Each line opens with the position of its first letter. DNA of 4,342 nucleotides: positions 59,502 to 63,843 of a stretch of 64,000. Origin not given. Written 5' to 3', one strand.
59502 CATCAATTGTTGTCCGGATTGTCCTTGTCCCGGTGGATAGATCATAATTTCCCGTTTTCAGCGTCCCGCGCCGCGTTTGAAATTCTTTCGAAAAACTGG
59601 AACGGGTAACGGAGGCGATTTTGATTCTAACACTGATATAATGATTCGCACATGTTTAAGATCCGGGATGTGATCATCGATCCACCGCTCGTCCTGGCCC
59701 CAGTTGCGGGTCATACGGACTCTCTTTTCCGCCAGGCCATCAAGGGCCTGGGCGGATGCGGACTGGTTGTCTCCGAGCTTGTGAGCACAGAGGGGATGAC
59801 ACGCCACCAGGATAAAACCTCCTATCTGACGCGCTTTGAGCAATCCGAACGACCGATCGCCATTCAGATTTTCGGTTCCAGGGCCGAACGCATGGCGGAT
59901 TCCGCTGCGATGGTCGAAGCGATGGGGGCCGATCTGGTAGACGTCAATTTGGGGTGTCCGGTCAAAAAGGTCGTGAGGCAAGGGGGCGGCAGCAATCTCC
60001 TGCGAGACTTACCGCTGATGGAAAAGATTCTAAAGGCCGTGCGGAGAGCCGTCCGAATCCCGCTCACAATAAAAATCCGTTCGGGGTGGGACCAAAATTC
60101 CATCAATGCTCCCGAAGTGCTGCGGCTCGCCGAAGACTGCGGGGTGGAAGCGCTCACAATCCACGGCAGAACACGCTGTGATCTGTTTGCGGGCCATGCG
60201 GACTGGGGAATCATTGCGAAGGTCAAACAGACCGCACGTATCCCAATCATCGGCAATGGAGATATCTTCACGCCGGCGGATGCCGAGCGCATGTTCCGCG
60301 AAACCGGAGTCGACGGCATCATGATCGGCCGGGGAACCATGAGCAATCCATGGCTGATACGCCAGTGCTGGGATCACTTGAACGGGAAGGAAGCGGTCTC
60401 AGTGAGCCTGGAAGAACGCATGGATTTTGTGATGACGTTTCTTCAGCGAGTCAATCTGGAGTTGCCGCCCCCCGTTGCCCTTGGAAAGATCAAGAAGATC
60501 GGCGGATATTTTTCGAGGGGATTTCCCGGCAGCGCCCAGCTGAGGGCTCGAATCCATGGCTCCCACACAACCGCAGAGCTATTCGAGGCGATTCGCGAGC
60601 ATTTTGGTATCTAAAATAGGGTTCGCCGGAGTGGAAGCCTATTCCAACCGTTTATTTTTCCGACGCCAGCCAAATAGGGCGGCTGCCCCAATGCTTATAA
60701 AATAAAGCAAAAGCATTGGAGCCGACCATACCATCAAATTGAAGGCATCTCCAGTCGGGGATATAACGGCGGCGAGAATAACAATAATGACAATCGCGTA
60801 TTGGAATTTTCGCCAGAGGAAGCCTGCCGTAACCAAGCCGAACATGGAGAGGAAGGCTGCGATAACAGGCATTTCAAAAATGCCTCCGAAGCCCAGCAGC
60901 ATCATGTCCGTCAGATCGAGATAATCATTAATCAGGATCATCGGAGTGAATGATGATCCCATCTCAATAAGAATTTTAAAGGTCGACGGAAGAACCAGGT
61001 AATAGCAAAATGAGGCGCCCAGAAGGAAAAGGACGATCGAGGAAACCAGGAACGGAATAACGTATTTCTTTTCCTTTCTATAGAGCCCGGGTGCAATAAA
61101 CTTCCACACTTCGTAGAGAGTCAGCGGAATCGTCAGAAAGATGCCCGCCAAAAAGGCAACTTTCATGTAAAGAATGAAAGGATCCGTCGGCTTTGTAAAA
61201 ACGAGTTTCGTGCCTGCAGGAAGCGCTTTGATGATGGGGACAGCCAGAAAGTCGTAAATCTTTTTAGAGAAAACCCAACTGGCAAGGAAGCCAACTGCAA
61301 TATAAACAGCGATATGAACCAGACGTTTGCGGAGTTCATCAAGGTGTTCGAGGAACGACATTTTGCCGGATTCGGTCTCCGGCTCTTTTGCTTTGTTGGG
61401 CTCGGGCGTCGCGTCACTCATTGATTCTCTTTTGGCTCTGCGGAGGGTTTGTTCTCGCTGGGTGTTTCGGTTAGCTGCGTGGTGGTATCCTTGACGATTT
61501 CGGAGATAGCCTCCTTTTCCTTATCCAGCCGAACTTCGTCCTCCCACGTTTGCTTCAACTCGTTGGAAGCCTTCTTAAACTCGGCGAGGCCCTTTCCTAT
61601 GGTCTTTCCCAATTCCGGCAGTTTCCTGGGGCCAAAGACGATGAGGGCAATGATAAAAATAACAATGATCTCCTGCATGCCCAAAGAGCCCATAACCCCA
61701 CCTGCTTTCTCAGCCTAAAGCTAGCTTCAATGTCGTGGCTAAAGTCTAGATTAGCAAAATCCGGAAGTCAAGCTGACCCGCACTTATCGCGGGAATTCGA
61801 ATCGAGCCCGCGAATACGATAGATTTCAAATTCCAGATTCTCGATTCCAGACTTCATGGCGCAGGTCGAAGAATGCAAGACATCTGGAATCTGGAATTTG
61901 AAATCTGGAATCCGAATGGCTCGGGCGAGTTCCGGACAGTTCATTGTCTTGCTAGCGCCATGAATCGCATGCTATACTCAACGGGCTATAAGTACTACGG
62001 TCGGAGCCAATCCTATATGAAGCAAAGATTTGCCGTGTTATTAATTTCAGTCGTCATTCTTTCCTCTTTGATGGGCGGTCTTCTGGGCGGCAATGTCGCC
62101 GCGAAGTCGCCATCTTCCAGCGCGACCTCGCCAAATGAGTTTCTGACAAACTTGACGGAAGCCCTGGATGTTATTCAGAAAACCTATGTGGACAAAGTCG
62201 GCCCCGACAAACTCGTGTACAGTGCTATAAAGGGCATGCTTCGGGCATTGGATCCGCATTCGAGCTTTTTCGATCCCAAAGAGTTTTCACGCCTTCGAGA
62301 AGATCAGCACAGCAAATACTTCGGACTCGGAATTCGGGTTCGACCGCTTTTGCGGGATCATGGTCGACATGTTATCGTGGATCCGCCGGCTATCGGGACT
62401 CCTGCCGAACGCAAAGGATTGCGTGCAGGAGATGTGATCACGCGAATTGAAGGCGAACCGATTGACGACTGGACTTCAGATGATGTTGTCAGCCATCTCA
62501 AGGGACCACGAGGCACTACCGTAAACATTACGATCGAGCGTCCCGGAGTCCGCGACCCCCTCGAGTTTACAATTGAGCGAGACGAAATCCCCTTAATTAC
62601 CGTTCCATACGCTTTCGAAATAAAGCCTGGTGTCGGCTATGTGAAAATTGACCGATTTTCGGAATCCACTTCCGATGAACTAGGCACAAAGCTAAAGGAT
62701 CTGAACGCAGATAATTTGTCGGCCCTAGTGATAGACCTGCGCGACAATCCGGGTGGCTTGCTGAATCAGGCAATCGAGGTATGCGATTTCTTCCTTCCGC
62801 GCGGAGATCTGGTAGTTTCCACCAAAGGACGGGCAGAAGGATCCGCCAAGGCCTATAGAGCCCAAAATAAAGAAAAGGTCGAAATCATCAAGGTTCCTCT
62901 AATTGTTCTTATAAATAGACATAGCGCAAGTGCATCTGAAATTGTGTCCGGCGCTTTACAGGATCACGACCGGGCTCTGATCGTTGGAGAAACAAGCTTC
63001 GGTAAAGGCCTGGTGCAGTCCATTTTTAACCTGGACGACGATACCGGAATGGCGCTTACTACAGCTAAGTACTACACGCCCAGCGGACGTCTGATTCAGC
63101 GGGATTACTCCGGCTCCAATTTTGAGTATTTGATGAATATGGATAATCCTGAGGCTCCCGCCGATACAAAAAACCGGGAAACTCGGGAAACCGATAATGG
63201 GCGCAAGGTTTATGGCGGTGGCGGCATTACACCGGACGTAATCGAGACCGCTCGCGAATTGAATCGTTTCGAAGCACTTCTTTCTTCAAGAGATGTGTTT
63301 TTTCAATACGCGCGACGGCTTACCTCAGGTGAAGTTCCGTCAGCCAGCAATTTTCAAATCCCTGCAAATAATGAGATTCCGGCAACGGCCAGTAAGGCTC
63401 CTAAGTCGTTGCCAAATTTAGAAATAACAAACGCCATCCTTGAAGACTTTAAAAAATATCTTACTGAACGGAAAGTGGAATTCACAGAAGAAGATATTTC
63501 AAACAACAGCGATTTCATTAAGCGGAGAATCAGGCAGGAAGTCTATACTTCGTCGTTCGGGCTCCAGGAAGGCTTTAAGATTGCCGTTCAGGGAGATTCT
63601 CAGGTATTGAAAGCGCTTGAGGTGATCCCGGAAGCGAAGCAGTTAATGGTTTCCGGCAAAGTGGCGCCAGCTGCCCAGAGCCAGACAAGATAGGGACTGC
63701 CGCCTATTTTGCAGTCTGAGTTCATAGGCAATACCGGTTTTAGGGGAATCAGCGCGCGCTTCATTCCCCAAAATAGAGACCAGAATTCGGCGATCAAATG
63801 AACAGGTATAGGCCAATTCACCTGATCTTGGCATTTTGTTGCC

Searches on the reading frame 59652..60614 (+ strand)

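Call 42: search_protein_families(library=pfam, proteins=[window:59652-60614:+], max_evalue=0.00001)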
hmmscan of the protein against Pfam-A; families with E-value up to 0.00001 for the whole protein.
window:59652-60614:+ (320 aa): 2 families
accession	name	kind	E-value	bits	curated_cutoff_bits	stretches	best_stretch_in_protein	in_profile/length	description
PF01207.24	Dus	-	9.8e-79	265.1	20.4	1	15-310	2-298/311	Dihydrouridine synthase (Dus)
PF01180.27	DHO_dh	-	5.4e-06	26.2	27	0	61-143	89-165/291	Dihydroorotate dehydrogenase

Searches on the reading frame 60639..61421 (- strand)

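Call 42: search_protein_families(library=pfam, proteins=[window:60639-61421:-], max_evalue=0.00001)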
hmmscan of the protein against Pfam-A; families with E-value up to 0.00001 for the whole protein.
window:60639-61421:- (260 aa): 1 family
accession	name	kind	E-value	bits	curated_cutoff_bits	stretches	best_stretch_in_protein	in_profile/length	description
PF00902.23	TatC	-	2.4e-66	224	25.1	1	25-235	1-208/208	Sec-independent protein translocase protein (TatC)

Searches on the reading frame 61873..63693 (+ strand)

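Call 42: search_protein_families(library=pfam, proteins=[window:61873-63693:+], max_evalue=0.00001)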
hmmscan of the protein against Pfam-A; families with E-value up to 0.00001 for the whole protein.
window:61873-63693:+ (606 aa): 5 families
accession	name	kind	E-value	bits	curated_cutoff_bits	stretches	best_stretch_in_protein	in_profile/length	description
PF03572.23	Peptidase_S41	-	9.8e-51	172.1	24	1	254-410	2-156/165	Peptidase family S41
PF17820.7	PDZ_6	-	1.1e-10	41.5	27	1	173-223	6-54/54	PDZ domain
PF00595.29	PDZ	-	1e-09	39.1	23.2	1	150-221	10-80/81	PDZ domain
PF13180.12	PDZ_2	-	1.1e-09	38.9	27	1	152-228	3-74/80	PDZ domain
PF22694.1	CtpB_N-like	-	3.4e-08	34.3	27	1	83-134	30-82/85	Activating protease CtpB N-terminal domain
